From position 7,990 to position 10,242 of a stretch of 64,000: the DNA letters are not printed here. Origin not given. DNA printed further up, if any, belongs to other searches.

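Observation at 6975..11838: Type I M+S genes without an hsdR, followed by a pentapeptide-repeat/excisionase-HTH protein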

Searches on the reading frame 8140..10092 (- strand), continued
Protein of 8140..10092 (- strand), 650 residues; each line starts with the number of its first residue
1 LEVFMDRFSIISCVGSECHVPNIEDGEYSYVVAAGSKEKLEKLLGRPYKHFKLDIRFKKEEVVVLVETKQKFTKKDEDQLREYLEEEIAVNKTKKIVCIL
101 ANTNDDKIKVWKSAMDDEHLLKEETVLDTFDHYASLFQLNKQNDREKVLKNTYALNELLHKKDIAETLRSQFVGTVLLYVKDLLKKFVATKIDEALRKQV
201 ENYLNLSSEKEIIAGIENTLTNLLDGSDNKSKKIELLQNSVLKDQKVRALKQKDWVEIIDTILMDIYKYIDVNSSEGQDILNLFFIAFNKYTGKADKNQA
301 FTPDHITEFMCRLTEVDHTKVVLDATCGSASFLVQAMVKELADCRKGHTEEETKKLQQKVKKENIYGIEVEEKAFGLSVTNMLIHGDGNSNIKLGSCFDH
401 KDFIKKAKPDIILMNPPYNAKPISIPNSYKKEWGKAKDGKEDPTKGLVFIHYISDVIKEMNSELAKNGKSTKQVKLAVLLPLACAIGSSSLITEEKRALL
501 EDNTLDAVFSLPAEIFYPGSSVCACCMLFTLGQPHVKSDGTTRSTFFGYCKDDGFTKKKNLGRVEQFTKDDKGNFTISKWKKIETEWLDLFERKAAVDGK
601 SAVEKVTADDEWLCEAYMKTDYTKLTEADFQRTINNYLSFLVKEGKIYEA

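Call 44: fold_search(model_id=the predicted structure, library=pdb)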
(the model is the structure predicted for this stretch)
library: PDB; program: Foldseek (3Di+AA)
matches with E <= 10: 833; with E <= 0.001: 13
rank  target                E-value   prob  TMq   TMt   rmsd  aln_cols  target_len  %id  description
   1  2okc_A                3.0e-07  1.00  0.28  0.38   9.2       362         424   17  Crystal structure of Type I restriction enzyme StySJI M protein (NP_813429.1) from Bacteroides thetaiotaomicron VPI-54 (released 2007-01-30)
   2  2okc_B                3.5e-07  1.00  0.28  0.37   9.3       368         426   18  Crystal structure of Type I restriction enzyme StySJI M protein (NP_813429.1) from Bacteroides thetaiotaomicron VPI-54 (released 2007-01-30)
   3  2y7c_B                8.0e-07  1.00  0.24  0.28   8.8       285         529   16  Atomic model of the Ocr-bound methylase complex from the Type I restriction-modification enzyme EcoKI (M2S1). Based on (released 2011-02-09)
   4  5ybb_A                1.0e-06  1.00  0.29  0.36   9.9       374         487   14  Structural basis underlying complex assembly andconformational transition of the type I R-M system (released 2017-11-29)
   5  2ar0_A                5.4e-06  1.00  0.19  0.25  21.0       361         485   14  Crystal structure of Type I restriction enzyme EcoKI M protein (EC 2.1.1.72) (M.EcoKI) (released 2005-08-30)
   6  7lvv_B                6.3e-06  1.00  0.27  0.19  13.1       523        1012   12  cryoEM structure DrdV-DNA complex (released 2021-03-17)
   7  2ar0_B                7.3e-06  1.00  0.15  0.20  19.5       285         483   14  Crystal structure of Type I restriction enzyme EcoKI M protein (EC 2.1.1.72) (M.EcoKI) (released 2005-08-30)
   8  8w2q_B                1.1e-05  1.00  0.24  0.18  22.4       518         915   14  BsaXI-DNA complex II (released 2024-10-30)
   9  3ufb                  2.6e-05  1.00  0.25  0.32  11.9       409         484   17  Crystal structure of a modification subunit of a putative type I restriction enzyme from Vibrio vulnificus YJ016 (released 2012-11-07)
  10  7vru_A                4.4e-05  1.00  0.26  0.32   9.9       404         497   12  Crystal structure of PacII_M1M2S-DNA-SAH complex (released 2022-11-30)
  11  7btq_A                5.8e-04  1.00  0.29  0.36  21.0       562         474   15  EcoR124I-DNA in the Restriction-Alleviation State (released 2020-05-27)
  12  7bto_A                7.6e-04  0.99  0.25  0.32  22.5       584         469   16  EcoR124I-ArdA in the Translocation State (released 2020-05-27)
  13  3a11_A                9.8e-04  0.97  0.14  0.24  17.1       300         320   11  Crystal structure of ribose-1,5-bisphosphate isomerase from Thermococcus kodakaraensis KOD1 (released 2010-03-31)
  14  3a9c_D                1.5e-03  0.96  0.13  0.24  16.9       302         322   12  Crystal structure of ribose-1,5-bisphosphate isomerase from Thermococcus kodakaraensis KOD1 in complex with ribulose-1 (released 2010-11-03)
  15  4xqk_B                1.8e-03  0.91  0.17  0.09  15.8       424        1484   12  ATP-dependent Type ISP restriction-modification enzyme LlaBIII bound to DNA (released 2015-09-16)
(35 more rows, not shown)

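Call 51: find_related_loci(query=window:8140-10092:-, collection=genome_contigs, flank=10000)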
Query window:8140-10092:- (650 aa) in genome_contigs; peptide patterns used: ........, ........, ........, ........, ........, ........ (x = any residue, [..] = any of these).
75 stretches matched a pattern; 54 encode a relative of the query (tblastn E <= 1e-3); 54 distinct loci.
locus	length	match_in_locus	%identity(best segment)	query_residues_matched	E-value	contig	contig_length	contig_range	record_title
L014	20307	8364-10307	81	2-649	0e+0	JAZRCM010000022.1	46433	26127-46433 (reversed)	MAG: Alphaproteobacteria bacterium isolate T1900045514_YK20190208.MAGScoT_cleanbin_000005 SGB_7587_k141_2145180, whole g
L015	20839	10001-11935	81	5-649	0e+0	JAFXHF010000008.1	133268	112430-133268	Bacterium isolate RGIG6412 Sheep_Rectum-5__c250, whole genome shotgun sequence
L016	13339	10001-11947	80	2-650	0e+0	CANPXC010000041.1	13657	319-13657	MAG: Candidatus Gastranaerophilales bacterium isolate Lapin-004__bin83 genome assembly, contig: Lapin-004__NODE_5975_len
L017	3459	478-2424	80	2-650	0e+0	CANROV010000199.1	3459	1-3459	MAG: Candidatus Gastranaerophilales bacterium isolate Lapin-020__bin105 genome assembly, contig: Lapin-020__NODE_42998_l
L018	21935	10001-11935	80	5-649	0e+0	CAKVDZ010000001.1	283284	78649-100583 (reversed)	MAG: uncultured Candidatus Melainabacteria bacterium isolate REFINED_METABAT215_TOP10_CONTIGS_1500_ASSEMBLY_K77_MERGED__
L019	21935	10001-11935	79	5-649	0e+0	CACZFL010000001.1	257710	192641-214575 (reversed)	uncultured bacterium isolate RUG12575 genome assembly, contig: RUG12575_asm_1, whole genome shotgun sequence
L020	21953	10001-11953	79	2-650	0e+0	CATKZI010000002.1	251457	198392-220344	MAG TPA_asm: uncultured Candidatus Melainabacteria bacterium isolate MGG07408_1680015415 genome assembly, contig: ERR319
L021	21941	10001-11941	78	3-649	0e+0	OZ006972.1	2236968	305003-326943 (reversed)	MAG: Candidatus Gastranaerophilales bacterium isolate metabat2_pooled_hifiasm.1023 MAG genome assembly, chromosome: 1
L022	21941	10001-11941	78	5-650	0e+0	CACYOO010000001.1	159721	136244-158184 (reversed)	uncultured bacterium isolate RUG12125 genome assembly, contig: RUG12125_asm_1, whole genome shotgun sequence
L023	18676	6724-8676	78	2-650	0e+0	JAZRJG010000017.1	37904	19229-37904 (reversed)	MAG: Candidatus Enterousia sp. isolate T1900045468_YK20190159.MAGScoT_cleanbin_000030 SGB_7220_k141_2339444, whole genom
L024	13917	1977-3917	77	6-650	0e+0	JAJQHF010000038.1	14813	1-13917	MAG: Candidatus Gastranaerophilales bacterium isolate U.4_7 NODE_521_length_14813_cov_9.037607, whole genome shotgun seq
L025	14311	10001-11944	76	3-649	0e+0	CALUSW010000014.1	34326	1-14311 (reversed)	MAG: Candidatus Gastranaerophilales bacterium isolate BRZ_DE__bin55 genome assembly, contig: BRZ_DE__NODE_1248_length_34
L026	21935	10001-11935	75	5-649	0e+0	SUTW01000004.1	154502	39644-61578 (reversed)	MAG: Cyanobacteria bacterium SIG30 NODE_2005_length_154502_cov_5.389869, whole genome shotgun sequence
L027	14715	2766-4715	77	3-650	0e+0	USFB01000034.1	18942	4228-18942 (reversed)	uncultured bacterium isolate UMGS1664 genome assembly, contig: NODE_874_length_18942_cov_4.358342, whole genome shotgun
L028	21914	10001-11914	71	5-650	0e+0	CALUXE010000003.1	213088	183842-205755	MAG: uncultured Elusimicrobiales bacterium isolate BRZ_KS__bin100 genome assembly, contig: BRZ_KS__NODE_29_length_213088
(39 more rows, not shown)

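Call 56: search_protein_families(library=pfam, alignment_id=A3, max_evalue=0.00001)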
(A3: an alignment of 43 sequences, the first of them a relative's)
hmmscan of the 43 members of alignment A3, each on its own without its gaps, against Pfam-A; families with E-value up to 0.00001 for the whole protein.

A. member 1, L014:16183-18351:+ (723 aa): 6 families
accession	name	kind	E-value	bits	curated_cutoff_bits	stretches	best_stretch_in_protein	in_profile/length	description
PF17764.6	PriA_3primeBD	-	4.4e-20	71.8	22.7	1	5-95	2-95/96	3'DNA-binding domain (3'BD)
PF18074.6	PriA_C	-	2.2e-19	70.5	26.9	1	629-719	1-95/95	Primosomal protein N C-terminal domain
PF00270.35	DEAD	-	1.7e-17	64.1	26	1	191-354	3-164/167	DEAD/DEAH box helicase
PF04851.21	ResIII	-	4.7e-16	59.6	22.5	1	186-329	2-142/164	Type III restriction enzyme, res subunit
PF00271.37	Helicase_C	-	1.7e-10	41.6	23.5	1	499-586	38-110/110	Helicase conserved C-terminal domain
PF18319.7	Zn_ribbon_PriA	-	5.5e-06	26.7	26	1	441-464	1-24/27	PriA DNA helicase Cys-rich region (CRR) domain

B. families by the number of members that match (of 43 scanned): 79 families (the first 25 are shown)
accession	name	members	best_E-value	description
PF13304.12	AAA_21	5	1.1e-10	AAA domain, putative AbiEii toxin, Type IV TA system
PF13245.12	AAA_19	4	2.1e-21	AAA domain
PF00580.27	UvrD-helicase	3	3.9e-63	UvrD/REP helicase N-terminal domain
PF13175.12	AAA_15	3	7.7e-57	AAA ATPase domain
PF12705.13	PDDEXK_1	3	2.3e-34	PD-(D/E)XK nuclease superfamily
PF02687.27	FtsX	3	1.3e-30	FtsX-like permease C-terminal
PF13361.12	UvrD_C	3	9.8e-26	UvrD-like helicase C-terminal domain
PF20469.4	OLD-like_TOPRIM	3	9.9e-16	Overcoming lysogenization defect protein-like, TOPRIM domain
PF01930.23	Cas_Cas4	3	1.4e-08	Domain of unknown function DUF83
PF13538.12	UvrD_C_2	3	6.9e-08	UvrD-like helicase C-terminal domain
PF13476.12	AAA_23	3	6.2e-06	AAA domain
PF00133.28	tRNA-synt_1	2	3.3e-144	tRNA synthetases class I (I, L, M and V)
PF02896.24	PEP-utilizers_C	2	6.1e-85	PEP-utilising enzyme, PEP-binding domain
PF00122.25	E1-E2_ATPase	2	6.4e-60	E1-E2 ATPase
PF01326.24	PPDK_N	2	1.9e-57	Pyruvate phosphate dikinase, AMP/ATP-binding domain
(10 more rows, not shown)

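Call 65: search_protein_representatives(protein=window:8140-10092:-)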
Query: 650 residues. Proteins with E-value up to 0.001 (for the whole library): 2421; up to 1e-10: 1026; up to 1e-30: 319. The best 150 are listed.
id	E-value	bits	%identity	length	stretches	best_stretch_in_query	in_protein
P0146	6.5e-264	893.6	63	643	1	6-649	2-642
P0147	4.1e-244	828.2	63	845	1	5-648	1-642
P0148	1.2e-225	767.2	59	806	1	5-645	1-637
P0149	1.3e-224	763.8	56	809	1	5-648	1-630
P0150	1.2e-215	734.2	65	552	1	134-650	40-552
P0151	2.0e-158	545.1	68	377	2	367-650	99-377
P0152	8.6e-157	539.8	52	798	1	5-644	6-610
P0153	1.3e-154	532.5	60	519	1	5-448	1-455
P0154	9.9e-152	523.0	50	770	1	8-649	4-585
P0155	1.8e-150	518.9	68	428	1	155-497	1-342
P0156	7.4e-148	510.2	57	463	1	143-648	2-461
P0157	2.3e-145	502.0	47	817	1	10-645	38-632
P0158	1.2e-143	496.3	47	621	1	5-649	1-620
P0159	1.7e-142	492.6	50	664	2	49-428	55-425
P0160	3.7e-141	488.1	48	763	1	5-649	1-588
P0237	1.1e-51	192.5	36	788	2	203-423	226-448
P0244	1.9e-50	188.5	33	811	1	107-646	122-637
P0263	6.8e-48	180.1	33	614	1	101-643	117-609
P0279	3.9e-46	174.3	36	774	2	142-421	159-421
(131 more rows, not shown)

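Call 71: search_protein_families(library=pfam, proteins=[P0244, P0237, P0279, P0147, P0263], max_evalue=0.01)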
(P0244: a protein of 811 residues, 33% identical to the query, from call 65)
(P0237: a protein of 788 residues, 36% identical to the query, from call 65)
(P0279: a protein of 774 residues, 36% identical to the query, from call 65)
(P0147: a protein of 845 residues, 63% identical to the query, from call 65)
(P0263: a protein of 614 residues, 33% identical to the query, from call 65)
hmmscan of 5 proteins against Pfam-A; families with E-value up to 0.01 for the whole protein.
P0244 (811 aa): 3 families
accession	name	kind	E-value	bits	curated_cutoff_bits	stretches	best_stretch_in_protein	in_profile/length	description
PF02384.22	N6_Mtase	-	4.1e-25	89.2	20.4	1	302-630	2-304/311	N-6 DNA Methylase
PF01420.25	Methylase_S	-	1.8e-14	54.7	22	1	656-803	3-154/168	Type I restriction modification DNA specificity domain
PF24520.1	ARM_KNTC1_1st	-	0.0046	17.3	27.3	0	331-406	52-127/246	KNTC1 first ARM-repeats domain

P0237 (788 aa): 3 families
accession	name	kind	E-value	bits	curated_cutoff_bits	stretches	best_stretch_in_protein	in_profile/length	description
PF02384.22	N6_Mtase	-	2.2e-31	109.8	20.4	1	306-611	3-304/311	N-6 DNA Methylase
PF20473.4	MmeI_Mtase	-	2.5e-05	24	27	1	348-408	19-84/259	MmeI, DNA-methyltransferase domain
PF01170.24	UPF0020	-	0.00058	20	22.3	1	337-445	17-133/197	RMKL-like, methyltransferase domain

P0279 (774 aa): 2 families
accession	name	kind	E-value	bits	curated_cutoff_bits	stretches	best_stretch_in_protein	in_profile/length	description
PF02384.22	N6_Mtase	-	4.5e-28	98.9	20.4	1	282-558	4-283/311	N-6 DNA Methylase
PF01420.25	Methylase_S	-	4.7e-12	46.9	22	1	621-766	2-154/168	Type I restriction modification DNA specificity domain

P0147 (845 aa): 3 families
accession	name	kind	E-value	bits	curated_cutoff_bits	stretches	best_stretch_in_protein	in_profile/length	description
PF02384.22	N6_Mtase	-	7.6e-26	91.6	20.4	1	286-556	15-253/311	N-6 DNA Methylase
PF01170.24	UPF0020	-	1.8e-05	25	22.3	1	303-432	16-147/197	RMKL-like, methyltransferase domain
PF20473.4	MmeI_Mtase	-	0.0015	18.2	27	1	315-382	19-85/259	MmeI, DNA-methyltransferase domain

P0263 (614 aa): 1 family
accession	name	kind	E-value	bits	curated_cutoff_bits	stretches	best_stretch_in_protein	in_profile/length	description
PF02384.22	N6_Mtase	-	8.1e-30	104.6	20.4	1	284-564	3-282/311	N-6 DNA Methylase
